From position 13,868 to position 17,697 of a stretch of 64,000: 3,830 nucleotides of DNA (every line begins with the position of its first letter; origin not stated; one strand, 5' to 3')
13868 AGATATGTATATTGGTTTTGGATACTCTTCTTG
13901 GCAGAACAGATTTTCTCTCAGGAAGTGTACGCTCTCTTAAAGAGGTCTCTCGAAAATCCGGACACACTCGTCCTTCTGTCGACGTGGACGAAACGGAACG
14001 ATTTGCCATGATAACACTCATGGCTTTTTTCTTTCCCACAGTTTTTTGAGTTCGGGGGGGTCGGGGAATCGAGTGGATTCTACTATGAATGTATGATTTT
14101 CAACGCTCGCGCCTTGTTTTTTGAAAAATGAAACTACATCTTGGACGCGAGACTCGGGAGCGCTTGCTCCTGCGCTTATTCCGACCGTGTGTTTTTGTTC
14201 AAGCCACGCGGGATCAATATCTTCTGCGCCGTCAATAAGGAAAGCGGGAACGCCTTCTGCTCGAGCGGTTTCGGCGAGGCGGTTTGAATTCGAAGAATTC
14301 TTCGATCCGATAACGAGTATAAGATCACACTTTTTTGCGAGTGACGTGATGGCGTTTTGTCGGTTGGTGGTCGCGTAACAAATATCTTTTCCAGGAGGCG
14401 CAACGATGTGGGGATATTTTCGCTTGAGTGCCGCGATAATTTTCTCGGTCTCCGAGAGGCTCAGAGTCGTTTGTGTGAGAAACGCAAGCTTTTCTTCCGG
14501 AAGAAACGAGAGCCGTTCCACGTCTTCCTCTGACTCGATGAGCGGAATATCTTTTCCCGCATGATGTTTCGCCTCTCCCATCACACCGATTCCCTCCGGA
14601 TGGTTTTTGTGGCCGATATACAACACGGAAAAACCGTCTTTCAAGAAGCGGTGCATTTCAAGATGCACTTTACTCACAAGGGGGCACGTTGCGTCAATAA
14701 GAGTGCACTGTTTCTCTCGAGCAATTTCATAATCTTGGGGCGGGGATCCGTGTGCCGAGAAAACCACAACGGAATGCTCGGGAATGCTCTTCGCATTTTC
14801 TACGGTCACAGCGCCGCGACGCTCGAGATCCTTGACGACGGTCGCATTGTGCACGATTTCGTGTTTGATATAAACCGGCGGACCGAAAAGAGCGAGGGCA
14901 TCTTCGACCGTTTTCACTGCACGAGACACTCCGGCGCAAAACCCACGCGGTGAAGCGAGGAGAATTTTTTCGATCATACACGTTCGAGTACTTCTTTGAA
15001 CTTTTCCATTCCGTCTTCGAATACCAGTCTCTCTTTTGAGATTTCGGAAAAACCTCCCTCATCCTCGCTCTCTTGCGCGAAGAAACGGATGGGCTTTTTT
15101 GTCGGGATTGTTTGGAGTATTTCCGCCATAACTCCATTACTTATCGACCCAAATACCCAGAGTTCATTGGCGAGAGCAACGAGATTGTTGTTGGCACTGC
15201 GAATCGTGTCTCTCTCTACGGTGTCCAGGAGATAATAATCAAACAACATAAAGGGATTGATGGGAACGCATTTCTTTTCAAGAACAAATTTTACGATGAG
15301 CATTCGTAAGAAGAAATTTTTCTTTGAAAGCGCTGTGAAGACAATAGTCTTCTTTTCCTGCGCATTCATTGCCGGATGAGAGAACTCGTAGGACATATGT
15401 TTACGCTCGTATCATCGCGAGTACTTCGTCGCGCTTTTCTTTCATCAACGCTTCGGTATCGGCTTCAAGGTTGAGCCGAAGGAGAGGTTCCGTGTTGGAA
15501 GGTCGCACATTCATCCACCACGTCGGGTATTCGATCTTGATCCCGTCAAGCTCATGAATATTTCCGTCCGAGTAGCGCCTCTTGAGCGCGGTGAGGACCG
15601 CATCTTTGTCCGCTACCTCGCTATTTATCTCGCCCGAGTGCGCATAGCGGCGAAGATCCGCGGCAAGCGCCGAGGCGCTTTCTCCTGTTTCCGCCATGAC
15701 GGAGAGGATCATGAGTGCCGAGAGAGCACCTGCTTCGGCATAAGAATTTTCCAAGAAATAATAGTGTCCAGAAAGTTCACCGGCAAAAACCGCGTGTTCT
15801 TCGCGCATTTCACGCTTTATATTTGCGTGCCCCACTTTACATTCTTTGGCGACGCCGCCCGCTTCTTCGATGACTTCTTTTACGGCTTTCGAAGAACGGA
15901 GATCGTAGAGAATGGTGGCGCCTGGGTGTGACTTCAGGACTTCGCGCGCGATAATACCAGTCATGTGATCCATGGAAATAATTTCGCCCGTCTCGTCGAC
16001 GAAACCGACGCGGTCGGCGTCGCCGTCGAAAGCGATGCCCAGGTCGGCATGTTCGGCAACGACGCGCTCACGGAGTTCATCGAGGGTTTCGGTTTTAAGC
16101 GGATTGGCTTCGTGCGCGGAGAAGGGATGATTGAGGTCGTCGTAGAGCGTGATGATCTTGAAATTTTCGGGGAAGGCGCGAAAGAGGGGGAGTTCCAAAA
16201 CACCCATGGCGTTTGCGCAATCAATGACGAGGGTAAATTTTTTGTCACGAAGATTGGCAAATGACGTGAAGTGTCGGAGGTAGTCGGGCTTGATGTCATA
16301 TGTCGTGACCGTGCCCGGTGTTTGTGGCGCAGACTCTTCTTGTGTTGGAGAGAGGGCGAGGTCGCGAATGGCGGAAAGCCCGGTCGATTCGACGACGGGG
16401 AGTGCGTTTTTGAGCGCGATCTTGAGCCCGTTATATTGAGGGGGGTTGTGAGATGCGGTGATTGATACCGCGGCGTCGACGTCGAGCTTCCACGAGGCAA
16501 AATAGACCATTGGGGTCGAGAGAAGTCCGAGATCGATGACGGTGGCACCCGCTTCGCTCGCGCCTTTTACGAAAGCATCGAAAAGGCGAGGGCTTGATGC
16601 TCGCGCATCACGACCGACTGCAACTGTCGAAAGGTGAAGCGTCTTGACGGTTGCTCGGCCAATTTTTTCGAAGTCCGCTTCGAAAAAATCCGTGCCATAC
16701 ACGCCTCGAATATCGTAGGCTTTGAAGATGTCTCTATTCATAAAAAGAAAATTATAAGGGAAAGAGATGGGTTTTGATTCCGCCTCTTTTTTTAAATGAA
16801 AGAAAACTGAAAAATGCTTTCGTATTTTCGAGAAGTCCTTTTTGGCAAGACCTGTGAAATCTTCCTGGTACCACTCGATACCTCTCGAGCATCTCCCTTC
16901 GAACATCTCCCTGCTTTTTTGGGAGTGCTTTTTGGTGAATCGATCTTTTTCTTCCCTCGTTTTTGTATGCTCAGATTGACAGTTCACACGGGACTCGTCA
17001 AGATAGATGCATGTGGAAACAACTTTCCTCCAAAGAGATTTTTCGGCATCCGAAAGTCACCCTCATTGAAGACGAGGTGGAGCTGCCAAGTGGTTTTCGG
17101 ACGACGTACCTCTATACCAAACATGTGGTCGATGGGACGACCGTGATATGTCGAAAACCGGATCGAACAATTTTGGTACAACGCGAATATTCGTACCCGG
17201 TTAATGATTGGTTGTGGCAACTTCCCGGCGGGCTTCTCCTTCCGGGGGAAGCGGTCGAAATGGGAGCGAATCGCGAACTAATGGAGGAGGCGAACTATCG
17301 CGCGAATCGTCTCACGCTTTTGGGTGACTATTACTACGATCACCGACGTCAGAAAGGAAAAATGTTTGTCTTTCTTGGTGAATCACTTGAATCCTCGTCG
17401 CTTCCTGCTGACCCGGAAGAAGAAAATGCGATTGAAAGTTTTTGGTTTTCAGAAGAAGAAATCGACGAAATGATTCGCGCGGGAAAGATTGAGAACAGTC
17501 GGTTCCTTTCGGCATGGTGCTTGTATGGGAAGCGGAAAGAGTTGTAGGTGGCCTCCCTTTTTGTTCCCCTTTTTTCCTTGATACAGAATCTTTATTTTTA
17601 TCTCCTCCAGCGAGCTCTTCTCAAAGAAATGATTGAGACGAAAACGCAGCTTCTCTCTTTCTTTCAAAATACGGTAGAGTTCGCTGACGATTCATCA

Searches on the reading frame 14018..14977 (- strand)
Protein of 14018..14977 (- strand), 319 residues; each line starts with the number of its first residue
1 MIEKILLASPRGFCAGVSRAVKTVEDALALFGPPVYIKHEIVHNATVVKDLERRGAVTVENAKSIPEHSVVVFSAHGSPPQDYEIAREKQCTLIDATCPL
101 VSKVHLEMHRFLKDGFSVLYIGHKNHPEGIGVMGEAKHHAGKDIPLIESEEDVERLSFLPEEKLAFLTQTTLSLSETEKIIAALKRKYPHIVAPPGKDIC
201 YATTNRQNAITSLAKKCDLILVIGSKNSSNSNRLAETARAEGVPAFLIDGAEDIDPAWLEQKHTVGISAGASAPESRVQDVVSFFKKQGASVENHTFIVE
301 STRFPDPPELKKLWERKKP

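Call 11: search_protein_families(library=pfam, proteins=[window:14018-14977:-])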
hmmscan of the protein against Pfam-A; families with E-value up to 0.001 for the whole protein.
window:14018-14977:- (319 aa): 1 family
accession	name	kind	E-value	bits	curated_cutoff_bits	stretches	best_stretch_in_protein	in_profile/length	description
PF02401.23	LYTB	-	1.3e-91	307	24.5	1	5-284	1-265/267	LytB protein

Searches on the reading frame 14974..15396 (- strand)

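Call 11: search_protein_families(library=pfam, proteins=[window:14974-15396:-])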
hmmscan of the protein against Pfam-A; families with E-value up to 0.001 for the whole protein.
window:14974-15396:- (140 aa): 1 family
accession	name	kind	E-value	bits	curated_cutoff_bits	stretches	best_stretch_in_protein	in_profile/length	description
PF24963.1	DUF7768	-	1.1e-08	35.7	26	1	33-106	22-98/98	Domain of unknown function (DUF7768)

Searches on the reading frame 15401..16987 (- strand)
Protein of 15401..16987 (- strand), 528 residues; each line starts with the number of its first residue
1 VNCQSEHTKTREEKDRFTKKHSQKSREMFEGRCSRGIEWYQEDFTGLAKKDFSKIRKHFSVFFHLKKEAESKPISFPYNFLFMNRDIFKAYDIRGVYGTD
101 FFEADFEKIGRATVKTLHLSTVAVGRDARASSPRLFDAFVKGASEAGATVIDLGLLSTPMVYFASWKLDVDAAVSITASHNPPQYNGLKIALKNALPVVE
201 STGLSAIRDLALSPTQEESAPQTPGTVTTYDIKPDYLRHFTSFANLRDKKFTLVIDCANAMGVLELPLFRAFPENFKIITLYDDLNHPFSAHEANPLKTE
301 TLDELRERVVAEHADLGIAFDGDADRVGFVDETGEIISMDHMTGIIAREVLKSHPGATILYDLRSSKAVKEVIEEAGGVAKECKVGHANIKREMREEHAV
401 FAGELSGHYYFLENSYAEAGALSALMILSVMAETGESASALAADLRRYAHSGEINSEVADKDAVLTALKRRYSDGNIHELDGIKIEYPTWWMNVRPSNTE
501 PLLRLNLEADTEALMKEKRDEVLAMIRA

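Call 11: search_protein_families(library=pfam, proteins=[window:15401-16987:-])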
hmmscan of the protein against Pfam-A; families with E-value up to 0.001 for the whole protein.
window:15401-16987:- (528 aa): 4 families
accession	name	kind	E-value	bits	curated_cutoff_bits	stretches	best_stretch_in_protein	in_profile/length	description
PF02878.22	PGM_PMM_I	-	7e-32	110.4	22.5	1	86-209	2-129/138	Phosphoglucomutase/phosphomannomutase, alpha/beta/alpha domain I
PF02880.22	PGM_PMM_III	-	1.4e-24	86.8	20.7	1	340-446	3-113/115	Phosphoglucomutase/phosphomannomutase, alpha/beta/alpha domain III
PF02879.22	PGM_PMM_II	-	6e-16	59.3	29.3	1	235-334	2-103/103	Phosphoglucomutase/phosphomannomutase, alpha/beta/alpha domain II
PF00408.26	PGM_PMM_IV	-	7e-12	45.7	23.1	1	453-523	1-66/68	Phosphoglucomutase/phosphomannomutase, C-terminal domain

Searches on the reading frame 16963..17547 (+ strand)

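Call 11: search_protein_families(library=pfam, proteins=[window:16963-17547:+])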
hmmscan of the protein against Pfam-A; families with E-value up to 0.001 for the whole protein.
window:16963-17547:+ (194 aa): 1 family
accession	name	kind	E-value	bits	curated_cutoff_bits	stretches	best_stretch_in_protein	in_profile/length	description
PF00293.34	NUDIX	-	1.1e-18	68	21.1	1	59-175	6-124/134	NUDIX domain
